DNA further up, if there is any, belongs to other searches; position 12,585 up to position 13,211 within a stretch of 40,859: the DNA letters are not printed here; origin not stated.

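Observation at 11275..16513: Translationally coupled REC-Grx-TrxR-like / Kef-RCK-ZnF-UBP / cNMP-histidine-kinase operon with no DNA-binding output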

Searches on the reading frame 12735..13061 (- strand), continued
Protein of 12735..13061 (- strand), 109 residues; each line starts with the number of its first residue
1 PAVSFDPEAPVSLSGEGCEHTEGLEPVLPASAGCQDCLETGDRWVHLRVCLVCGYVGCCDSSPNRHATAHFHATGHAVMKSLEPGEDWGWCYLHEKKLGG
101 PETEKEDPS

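Call 78: search_protein_families(library=pfam, proteins=[P0451, P0470, P0489, P0493, P0416, P0391, P0456, P0427, P0459, P0379], max_evalue=0.0001)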
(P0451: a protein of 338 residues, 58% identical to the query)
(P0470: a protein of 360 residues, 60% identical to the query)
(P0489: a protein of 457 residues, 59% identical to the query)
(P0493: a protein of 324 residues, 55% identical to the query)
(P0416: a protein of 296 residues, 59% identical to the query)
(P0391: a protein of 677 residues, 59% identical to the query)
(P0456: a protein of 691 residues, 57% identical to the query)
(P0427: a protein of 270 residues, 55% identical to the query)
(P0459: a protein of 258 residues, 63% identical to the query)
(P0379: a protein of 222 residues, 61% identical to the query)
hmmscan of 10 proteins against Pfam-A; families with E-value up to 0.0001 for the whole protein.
P0451 (338 aa): 2 families
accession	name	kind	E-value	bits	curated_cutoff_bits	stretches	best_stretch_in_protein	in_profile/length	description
PF00999.27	Na_H_Exchanger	-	1.2e-29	103.8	26.2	1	5-226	142-373/375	Sodium/hydrogen exchanger, transmembrane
PF02148.25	zf-UBP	-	2.8e-12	47.1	22.7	1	274-336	1-56/63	Zn-finger in ubiquitin-hydrolases and other protein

P0470 (360 aa): 2 families
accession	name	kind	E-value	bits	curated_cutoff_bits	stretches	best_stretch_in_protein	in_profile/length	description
PF02254.24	TrkA_N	-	3.9e-20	72.7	23.8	1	114-227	1-114/116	TrkA-N domain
PF02148.25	zf-UBP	-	3.5e-10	40.4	22.7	1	287-353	1-59/63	Zn-finger in ubiquitin-hydrolases and other protein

P0489 (457 aa): 3 families
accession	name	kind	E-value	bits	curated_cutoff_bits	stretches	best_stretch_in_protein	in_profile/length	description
PF02254.24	TrkA_N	-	4.6e-21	75.7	23.8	1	87-200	1-114/116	TrkA-N domain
PF02148.25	zf-UBP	-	1.3e-13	51.4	22.7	1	393-456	1-57/63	Zn-finger in ubiquitin-hydrolases and other protein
PF13241.12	NAD_binding_7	-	1.4e-05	26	22.1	1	85-172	8-85/104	Putative NAD(P)-binding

P0493 (324 aa): 2 families
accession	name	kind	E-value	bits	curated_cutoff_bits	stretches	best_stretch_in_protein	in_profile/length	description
PF02457.21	DAC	-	2.7e-17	62.9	27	1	162-286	3-118/119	DisA bacterial checkpoint controller nucleotide-binding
PF02148.25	zf-UBP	-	2.4e-14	53.8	22.7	1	20-84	1-58/63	Zn-finger in ubiquitin-hydrolases and other protein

P0416 (296 aa): 3 families
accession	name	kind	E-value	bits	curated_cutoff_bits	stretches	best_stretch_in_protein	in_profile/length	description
PF02148.25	zf-UBP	-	1.1e-12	48.4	22.7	1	232-294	1-56/63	Zn-finger in ubiquitin-hydrolases and other protein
PF02080.26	TrkA_C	-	1.1e-08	35.3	27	1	122-189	3-70/71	TrkA-C domain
PF02254.24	TrkA_N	-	1.7e-05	25.5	23.8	1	4-58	60-114/116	TrkA-N domain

P0391 (677 aa): 3 families
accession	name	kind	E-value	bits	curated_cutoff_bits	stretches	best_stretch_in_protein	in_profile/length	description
PF00999.27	Na_H_Exchanger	-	7.2e-53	180.2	26.2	1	21-378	2-359/375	Sodium/hydrogen exchanger, transmembrane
PF02254.24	TrkA_N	-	1.4e-18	67.7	23.8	1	416-531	1-116/116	TrkA-N domain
PF02148.25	zf-UBP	-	6.1e-15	55.7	22.7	1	593-660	1-61/63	Zn-finger in ubiquitin-hydrolases and other protein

P0456 (691 aa): 3 families
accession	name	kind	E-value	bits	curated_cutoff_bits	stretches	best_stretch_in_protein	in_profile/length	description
PF00999.27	Na_H_Exchanger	-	1.8e-48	165.7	26.2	1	23-378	5-366/375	Sodium/hydrogen exchanger, transmembrane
PF02254.24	TrkA_N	-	2.9e-14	53.8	23.8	1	418-532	1-114/116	TrkA-N domain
PF02148.25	zf-UBP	-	4e-12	46.6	22.7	1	609-671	1-56/63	Zn-finger in ubiquitin-hydrolases and other protein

P0427 (270 aa): 2 families
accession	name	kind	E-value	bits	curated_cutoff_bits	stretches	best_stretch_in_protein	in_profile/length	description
PF01765.24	RRF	-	4.2e-24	85.7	29.7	1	23-94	2-73/164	Ribosome recycling factor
PF02148.25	zf-UBP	-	1.9e-14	54.1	22.7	1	182-249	1-61/63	Zn-finger in ubiquitin-hydrolases and other protein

P0459 (258 aa): 1 family
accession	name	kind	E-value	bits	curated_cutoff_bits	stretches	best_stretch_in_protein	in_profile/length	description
PF02148.25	zf-UBP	-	7.4e-10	39.4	22.7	1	181-243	1-55/63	Zn-finger in ubiquitin-hydrolases and other protein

P0379 (222 aa): 2 families
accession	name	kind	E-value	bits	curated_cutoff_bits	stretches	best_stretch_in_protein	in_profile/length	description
PF02148.25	zf-UBP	-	6.5e-12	46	22.7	1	150-212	1-56/63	Zn-finger in ubiquitin-hydrolases and other protein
PF02254.24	TrkA_N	-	1.2e-07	32.5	23.8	1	2-72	45-114/116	TrkA-N domain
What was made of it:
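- Tried and rejected: P0427 (RRF fragment plus zf-UBP) looks like a gene-calling chimera (call 78).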

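Call 79: search_protein_families(library=pfam, proteins=[L092:1453-2040:+, L107:3993-4922:+, L091:5671-6204:+, L087:3418-5010:+], max_evalue=0.0001)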
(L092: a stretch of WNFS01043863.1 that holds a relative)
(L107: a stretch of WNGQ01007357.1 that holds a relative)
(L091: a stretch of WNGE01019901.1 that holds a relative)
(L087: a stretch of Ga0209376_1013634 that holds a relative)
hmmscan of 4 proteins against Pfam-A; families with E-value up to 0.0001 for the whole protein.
L092:1453-2040:+ (196 aa): 1 family
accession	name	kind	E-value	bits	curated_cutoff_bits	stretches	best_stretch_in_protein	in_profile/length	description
PF02457.21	DAC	-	4.1e-15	55.8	27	1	28-152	3-118/119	DisA bacterial checkpoint controller nucleotide-binding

L107:3993-4922:+ (310 aa): 1 family
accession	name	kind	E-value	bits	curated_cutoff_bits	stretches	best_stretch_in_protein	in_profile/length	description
PF19459.4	DUF5996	-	2.8e-134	447.3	25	1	20-309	1-295/296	Family of unknown function (DUF5996)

L091:5671-6204:+ (178 aa): 3 families
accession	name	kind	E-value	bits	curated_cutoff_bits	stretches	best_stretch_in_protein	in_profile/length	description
PF13462.12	Thioredoxin_4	-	3.3e-20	73.4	23.2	1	13-173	3-164/165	Thioredoxin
PF01323.26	DSBA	-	4.7e-20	72.6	25.6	1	27-172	2-190/191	DSBA-like thioredoxin domain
PF13743.12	Thioredoxin_5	-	1.9e-05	24.9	27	1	67-154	69-163/186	Thioredoxin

L087:3418-5010:+ (531 aa): 2 families
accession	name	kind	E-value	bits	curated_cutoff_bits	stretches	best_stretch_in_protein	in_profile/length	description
PF07690.21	MFS_1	-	9.7e-54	183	33.4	1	35-426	2-346/347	Major Facilitator Superfamily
PF00083.30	Sugar_tr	-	3e-08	33.4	22.3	1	44-207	26-194/452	Sugar (and other) transporter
